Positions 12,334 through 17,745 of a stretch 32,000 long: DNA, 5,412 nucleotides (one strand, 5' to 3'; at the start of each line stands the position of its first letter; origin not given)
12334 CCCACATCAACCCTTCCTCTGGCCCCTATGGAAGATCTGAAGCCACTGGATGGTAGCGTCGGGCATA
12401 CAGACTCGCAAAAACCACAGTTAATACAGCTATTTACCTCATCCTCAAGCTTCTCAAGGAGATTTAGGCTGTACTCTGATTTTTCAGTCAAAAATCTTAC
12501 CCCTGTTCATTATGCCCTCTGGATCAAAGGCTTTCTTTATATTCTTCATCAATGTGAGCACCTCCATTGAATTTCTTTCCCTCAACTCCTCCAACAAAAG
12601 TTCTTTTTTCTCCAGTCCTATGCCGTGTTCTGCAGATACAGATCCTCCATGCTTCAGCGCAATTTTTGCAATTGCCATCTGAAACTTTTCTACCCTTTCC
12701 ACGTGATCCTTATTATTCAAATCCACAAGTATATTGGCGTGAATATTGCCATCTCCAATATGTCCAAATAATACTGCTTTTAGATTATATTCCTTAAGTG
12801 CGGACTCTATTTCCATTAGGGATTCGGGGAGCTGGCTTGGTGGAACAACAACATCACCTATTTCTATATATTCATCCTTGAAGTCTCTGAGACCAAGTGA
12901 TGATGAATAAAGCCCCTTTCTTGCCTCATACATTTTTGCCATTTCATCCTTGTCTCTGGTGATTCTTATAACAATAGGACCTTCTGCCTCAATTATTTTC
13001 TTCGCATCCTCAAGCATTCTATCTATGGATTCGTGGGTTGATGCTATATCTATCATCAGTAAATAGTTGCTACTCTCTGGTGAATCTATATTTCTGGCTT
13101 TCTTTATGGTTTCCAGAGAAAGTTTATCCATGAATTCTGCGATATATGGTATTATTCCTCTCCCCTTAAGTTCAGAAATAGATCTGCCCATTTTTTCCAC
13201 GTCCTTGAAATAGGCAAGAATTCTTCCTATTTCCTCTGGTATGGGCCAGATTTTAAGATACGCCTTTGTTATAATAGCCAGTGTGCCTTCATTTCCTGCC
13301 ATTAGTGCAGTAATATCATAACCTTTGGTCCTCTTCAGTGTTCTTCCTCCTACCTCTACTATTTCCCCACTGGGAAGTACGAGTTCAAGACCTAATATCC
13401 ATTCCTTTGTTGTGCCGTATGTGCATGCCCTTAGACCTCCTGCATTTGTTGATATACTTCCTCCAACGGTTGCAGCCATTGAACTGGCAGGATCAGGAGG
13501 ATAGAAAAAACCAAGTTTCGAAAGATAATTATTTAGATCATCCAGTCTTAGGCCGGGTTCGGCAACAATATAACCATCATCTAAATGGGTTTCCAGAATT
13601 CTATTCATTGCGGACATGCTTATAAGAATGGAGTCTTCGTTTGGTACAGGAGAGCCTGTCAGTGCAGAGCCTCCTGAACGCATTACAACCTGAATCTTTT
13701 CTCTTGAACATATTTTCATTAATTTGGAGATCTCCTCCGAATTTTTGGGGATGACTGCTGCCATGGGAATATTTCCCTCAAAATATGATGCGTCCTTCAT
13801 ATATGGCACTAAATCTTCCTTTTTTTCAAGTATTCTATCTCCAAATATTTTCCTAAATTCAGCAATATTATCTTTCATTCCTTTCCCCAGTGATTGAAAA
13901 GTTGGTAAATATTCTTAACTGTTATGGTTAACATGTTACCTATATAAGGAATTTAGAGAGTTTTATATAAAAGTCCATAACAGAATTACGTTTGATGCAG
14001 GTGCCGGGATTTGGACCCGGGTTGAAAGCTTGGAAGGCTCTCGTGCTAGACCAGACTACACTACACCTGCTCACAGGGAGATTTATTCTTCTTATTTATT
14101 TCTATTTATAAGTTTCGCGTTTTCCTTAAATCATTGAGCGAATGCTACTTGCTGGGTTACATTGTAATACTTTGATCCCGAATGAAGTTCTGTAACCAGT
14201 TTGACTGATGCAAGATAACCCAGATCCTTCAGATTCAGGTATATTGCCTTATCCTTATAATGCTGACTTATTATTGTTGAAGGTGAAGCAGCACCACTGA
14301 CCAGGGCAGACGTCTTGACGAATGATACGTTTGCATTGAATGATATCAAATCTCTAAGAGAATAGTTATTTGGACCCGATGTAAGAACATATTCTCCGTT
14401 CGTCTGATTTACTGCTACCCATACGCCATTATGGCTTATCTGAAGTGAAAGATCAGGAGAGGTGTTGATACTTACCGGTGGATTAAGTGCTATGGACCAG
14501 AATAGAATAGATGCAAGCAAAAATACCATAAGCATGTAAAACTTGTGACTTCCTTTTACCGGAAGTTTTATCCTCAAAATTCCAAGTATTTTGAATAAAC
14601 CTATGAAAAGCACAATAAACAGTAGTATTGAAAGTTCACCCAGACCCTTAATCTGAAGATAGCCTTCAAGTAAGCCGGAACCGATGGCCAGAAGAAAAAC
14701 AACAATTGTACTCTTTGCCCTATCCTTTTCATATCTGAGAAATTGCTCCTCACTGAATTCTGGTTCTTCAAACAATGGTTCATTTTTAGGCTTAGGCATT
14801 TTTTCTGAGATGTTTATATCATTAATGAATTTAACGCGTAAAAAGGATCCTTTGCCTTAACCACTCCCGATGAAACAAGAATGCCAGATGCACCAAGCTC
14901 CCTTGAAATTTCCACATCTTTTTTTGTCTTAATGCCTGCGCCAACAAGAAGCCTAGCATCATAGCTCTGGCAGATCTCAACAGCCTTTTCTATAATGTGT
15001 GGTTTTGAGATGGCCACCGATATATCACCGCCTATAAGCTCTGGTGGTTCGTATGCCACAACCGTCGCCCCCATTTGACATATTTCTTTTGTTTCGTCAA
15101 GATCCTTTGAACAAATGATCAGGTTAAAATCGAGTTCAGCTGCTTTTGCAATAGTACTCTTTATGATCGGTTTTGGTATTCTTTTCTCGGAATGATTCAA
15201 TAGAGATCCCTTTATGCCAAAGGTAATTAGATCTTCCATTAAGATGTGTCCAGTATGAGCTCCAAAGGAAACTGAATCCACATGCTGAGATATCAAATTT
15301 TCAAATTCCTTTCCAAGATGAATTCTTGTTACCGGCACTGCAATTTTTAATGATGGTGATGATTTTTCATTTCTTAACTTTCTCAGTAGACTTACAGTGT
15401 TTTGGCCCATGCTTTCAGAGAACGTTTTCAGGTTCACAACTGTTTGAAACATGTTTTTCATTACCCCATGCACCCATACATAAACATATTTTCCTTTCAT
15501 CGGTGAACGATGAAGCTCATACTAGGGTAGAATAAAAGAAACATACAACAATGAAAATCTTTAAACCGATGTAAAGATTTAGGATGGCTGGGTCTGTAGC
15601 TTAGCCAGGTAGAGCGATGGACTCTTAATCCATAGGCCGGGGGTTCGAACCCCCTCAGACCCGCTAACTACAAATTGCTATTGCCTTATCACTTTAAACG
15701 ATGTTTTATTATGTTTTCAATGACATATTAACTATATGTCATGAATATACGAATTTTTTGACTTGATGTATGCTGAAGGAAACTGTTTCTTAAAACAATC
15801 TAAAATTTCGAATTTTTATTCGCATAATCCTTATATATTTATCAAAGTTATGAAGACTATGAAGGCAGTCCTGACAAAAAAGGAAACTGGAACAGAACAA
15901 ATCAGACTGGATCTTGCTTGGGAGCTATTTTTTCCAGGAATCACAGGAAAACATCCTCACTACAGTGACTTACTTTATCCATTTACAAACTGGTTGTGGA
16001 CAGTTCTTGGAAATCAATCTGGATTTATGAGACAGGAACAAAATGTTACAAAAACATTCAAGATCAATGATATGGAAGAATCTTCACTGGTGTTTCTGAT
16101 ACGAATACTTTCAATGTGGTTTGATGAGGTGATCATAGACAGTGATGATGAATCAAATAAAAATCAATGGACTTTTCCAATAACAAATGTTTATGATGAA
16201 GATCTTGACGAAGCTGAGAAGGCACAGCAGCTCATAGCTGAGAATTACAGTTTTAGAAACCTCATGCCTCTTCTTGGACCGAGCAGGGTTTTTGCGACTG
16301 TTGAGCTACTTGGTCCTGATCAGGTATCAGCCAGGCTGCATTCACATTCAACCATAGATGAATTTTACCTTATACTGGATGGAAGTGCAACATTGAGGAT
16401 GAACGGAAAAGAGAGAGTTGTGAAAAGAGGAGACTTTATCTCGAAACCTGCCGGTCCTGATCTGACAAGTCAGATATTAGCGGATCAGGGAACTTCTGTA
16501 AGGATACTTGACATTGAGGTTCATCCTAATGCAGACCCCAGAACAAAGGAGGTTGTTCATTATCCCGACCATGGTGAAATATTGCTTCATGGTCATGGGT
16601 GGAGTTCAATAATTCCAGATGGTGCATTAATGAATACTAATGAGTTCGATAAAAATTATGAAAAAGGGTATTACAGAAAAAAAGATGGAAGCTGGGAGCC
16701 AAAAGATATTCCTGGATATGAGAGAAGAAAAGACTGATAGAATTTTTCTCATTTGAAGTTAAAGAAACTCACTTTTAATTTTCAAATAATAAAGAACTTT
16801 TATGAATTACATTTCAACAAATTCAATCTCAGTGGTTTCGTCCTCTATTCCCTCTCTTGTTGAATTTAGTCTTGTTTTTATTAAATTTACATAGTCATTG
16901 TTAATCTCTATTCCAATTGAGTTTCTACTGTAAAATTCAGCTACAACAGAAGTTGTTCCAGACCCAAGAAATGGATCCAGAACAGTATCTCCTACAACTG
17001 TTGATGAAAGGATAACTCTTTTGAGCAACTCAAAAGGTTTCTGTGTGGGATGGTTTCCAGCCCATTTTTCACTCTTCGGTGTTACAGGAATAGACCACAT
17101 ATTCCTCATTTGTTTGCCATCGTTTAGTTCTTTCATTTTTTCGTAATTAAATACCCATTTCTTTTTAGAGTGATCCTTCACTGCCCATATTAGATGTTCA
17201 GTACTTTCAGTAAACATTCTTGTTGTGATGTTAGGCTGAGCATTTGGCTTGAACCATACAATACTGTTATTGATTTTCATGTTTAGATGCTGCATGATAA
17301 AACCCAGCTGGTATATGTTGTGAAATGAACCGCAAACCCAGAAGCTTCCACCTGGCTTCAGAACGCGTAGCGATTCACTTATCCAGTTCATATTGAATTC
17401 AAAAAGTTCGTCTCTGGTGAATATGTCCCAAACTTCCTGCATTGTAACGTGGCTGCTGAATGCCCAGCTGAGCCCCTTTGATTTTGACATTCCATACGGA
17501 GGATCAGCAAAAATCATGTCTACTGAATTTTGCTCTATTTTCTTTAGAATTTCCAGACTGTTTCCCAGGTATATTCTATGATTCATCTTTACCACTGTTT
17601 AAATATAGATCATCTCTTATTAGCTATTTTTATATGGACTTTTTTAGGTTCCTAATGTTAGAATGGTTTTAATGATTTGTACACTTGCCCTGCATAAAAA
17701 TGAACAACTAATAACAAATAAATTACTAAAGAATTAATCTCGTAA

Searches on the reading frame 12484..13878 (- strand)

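Call 76: search_protein_families(library=pfam, proteins=[window:12484-13878:-], max_evalue=0.00001)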
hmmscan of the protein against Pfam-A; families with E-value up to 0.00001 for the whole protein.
window:12484-13878:- (464 aa): 2 families
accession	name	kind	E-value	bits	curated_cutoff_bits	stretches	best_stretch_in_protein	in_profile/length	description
PF02913.24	FAD-oxidase_C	-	4.5e-59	200.6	21.2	1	214-462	2-248/248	FAD linked oxidases, C-terminal domain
PF01565.28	FAD_binding_4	-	1.9e-40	138.2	26.4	1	39-177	2-139/139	FAD binding domain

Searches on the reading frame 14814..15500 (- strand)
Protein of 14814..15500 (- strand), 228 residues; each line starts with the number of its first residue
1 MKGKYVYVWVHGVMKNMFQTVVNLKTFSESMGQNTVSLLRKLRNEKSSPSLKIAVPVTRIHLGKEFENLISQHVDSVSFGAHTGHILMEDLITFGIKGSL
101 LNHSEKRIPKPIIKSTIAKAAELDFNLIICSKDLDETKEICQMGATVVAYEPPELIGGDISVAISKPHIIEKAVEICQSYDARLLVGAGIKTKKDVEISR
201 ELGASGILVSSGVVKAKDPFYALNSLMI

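Call 76: search_protein_families(library=pfam, proteins=[window:14814-15500:-], max_evalue=0.00001)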
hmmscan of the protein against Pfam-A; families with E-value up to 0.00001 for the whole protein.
window:14814-15500:- (228 aa): 1 family
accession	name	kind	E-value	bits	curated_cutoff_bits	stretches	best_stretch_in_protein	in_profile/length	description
PF00121.24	TIM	-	3.6e-28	99.2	20.1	1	21-222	4-240/245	Triosephosphate isomerase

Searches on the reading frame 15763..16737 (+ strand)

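Call 22: search_protein_families(library=pfam, proteins=[window:15763-16737:+], max_evalue=0.01)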
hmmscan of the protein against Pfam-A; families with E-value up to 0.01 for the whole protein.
window:15763-16737:+ (324 aa): 2 families
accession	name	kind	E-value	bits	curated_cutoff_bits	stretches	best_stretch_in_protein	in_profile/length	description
PF07883.17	Cupin_2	-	4.2e-08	33.2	27.2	1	182-231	4-51/70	Cupin domain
PF16867.11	DMSP_lyase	-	0.0018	18.5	27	0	180-228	99-145/162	Dimethlysulfonioproprionate lyase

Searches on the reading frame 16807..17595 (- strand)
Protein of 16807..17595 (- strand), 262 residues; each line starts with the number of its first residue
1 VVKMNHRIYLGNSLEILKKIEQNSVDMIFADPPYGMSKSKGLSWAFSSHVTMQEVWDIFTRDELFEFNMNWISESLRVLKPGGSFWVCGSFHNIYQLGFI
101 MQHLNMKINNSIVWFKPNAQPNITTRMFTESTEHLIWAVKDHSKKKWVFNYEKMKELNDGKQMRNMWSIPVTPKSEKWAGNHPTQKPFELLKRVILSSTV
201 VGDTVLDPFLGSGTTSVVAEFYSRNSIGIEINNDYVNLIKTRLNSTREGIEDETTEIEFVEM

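Call 22: search_protein_families(library=pfam, proteins=[window:16807-17595:-], max_evalue=0.01)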
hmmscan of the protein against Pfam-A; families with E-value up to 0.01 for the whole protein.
window:16807-17595:- (262 aa): 4 families
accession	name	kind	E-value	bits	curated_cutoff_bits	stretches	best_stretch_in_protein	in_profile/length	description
PF01555.25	N6_N4_Mtase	-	3.3e-53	181.3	26.7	1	25-240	1-220/221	DNA methylase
PF03602.21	Cons_hypoth95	-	2.7e-05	24.3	24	0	11-38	98-127/182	Conserved hypothetical protein 95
PF01170.24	UPF0020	-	9.1e-05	22.7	22.3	0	20-37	115-134/197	RMKL-like, methyltransferase domain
PF02086.21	MethyltransfD12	-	0.00069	19.8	22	0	201-254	20-74/253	D12 class N6 adenine-specific DNA methyltransferase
